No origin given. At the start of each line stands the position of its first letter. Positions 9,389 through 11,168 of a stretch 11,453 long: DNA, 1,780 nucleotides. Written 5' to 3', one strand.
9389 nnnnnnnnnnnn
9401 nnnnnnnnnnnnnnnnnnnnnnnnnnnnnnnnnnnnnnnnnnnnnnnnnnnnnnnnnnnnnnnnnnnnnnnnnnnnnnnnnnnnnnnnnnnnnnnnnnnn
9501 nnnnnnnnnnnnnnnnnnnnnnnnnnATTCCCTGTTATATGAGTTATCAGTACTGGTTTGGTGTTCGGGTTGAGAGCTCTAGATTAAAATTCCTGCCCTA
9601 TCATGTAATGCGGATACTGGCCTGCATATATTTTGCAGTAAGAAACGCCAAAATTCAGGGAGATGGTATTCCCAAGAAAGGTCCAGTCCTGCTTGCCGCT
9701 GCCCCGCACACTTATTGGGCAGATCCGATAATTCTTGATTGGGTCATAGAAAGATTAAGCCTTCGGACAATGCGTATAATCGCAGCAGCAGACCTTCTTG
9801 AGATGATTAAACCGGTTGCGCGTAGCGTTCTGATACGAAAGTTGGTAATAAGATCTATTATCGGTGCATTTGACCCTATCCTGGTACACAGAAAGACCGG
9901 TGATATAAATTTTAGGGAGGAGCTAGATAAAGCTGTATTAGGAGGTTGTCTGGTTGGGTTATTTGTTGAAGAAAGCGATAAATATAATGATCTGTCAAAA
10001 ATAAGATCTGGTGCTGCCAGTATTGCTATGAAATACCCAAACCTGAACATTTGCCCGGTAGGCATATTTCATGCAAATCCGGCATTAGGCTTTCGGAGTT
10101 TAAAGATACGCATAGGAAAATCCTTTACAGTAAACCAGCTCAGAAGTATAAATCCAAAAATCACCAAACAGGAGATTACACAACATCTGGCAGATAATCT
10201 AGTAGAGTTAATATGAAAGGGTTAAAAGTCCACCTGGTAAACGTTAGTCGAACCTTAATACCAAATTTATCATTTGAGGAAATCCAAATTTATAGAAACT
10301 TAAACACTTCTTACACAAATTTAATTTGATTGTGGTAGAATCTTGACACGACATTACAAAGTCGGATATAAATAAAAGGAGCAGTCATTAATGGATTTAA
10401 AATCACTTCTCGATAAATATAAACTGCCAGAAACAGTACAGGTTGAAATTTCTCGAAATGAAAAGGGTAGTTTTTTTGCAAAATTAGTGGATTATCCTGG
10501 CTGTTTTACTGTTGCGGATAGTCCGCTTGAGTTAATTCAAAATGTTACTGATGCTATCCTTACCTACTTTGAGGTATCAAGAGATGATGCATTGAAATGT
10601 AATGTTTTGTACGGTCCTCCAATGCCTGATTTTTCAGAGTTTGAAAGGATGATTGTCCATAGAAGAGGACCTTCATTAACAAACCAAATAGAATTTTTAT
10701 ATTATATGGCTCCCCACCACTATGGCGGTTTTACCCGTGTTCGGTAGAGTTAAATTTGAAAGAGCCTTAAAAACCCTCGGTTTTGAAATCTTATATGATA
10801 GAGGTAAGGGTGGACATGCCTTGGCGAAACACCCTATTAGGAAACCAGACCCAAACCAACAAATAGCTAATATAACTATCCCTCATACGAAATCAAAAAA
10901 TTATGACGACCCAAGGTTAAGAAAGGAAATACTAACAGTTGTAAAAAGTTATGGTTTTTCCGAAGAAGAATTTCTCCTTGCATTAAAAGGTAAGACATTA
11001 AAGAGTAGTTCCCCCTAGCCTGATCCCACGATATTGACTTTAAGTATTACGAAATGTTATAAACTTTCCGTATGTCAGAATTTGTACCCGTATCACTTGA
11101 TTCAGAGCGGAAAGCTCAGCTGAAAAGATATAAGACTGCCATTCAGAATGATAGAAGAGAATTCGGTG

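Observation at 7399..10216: Three-gene unit: NPF-tail membrane protein, ~48-Cys modular secreted protein, PlsC-like acyltransferase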

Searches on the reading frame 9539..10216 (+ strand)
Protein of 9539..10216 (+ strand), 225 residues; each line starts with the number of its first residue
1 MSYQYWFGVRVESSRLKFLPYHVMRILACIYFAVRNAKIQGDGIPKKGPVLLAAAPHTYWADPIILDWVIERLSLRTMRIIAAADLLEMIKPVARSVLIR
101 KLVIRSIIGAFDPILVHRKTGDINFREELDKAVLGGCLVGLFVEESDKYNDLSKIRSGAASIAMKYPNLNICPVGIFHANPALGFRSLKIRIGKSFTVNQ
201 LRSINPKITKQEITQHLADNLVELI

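Call 3: search_protein_families(library=pfam, proteins=[window:9539-10216:+], max_evalue=1)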
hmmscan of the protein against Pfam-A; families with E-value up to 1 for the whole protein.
window:9539-10216:+ (225 aa): 1 family
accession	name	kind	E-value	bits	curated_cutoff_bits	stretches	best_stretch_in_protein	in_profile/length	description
PF01553.26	Acyltransferase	-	1.2e-07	32.1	23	1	39-176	4-131/132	Acyltransferase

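Call 4: search_protein_families(library=ncbifam, proteins=[window:9539-10216:+], max_evalue=1)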
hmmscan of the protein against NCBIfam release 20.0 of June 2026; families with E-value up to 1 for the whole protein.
window:9539-10216:+ (225 aa): 1 family
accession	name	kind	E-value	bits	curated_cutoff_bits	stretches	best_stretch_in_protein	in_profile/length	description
TIGR00530.1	AGP_acyltrn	subfamily_domain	0.0024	17.6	102.95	1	43-174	11-127/130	1-acylglycerol-3-phosphate O-acyltransferase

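Call 21: find_encoding_contigs(protein=window:9539-10216:+, flank=8000, max_places=4)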
Protein window:9539-10216:+ (225 aa): no gene with exactly this product is on record in the collection.

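Call 83: search_protein_families(library=padloc, proteins=[window:9539-10216:+], max_evalue=0.01)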
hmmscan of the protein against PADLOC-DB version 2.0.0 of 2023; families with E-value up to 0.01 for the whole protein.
window:9539-10216:+ (225 aa): 0 families

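Call 84: search_protein_families(library=phrogs, proteins=[window:9539-10216:+], max_evalue=0.01)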
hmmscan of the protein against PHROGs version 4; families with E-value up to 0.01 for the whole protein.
window:9539-10216:+ (225 aa): 0 families

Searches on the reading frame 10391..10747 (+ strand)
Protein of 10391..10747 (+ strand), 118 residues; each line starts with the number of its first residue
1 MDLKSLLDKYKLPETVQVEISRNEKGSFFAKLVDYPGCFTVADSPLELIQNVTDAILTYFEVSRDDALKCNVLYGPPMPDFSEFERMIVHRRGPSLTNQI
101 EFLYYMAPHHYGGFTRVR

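Call 3: search_protein_families(library=pfam, proteins=[window:10391-10747:+], max_evalue=1)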
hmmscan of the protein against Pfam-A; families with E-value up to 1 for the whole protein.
window:10391-10747:+ (118 aa): 4 families
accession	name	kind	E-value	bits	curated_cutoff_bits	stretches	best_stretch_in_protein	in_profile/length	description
PF15919.11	HicB_lk_antitox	-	0.00019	22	27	1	19-66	4-51/123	HicB_like antitoxin of bacterial toxin-antitoxin system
PF23205.1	DUF7063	-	0.056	14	27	1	13-43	46-76/85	Domain of unknown function (DUF7063)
PF24638.1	KH_DEAH11_1st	-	0.077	13.6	27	1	2-32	16-46/65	DEAH11 eukaryotic type KH-domain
PF07532.17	Big_4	-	0.16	11.9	22.1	1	8-25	12-29/59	Bacterial Ig-like domain (group 4)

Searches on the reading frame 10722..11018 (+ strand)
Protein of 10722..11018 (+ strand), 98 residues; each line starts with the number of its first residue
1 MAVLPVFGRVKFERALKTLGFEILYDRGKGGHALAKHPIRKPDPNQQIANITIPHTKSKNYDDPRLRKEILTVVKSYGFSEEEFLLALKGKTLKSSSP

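Call 3: search_protein_families(library=pfam, proteins=[window:10722-11018:+], max_evalue=1)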
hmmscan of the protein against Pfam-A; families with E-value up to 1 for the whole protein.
window:10722-11018:+ (98 aa): 2 families
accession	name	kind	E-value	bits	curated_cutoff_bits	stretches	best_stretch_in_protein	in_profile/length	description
PF07927.17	HicA_toxin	-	0.0016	19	27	1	11-58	3-41/58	HicA toxin of bacterial toxin-antitoxin,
PF02787.25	CPSase_L_D3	-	0.14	12.6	26.6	1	46-83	39-75/80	Carbamoyl-phosphate synthetase large chain, oligomerisation domain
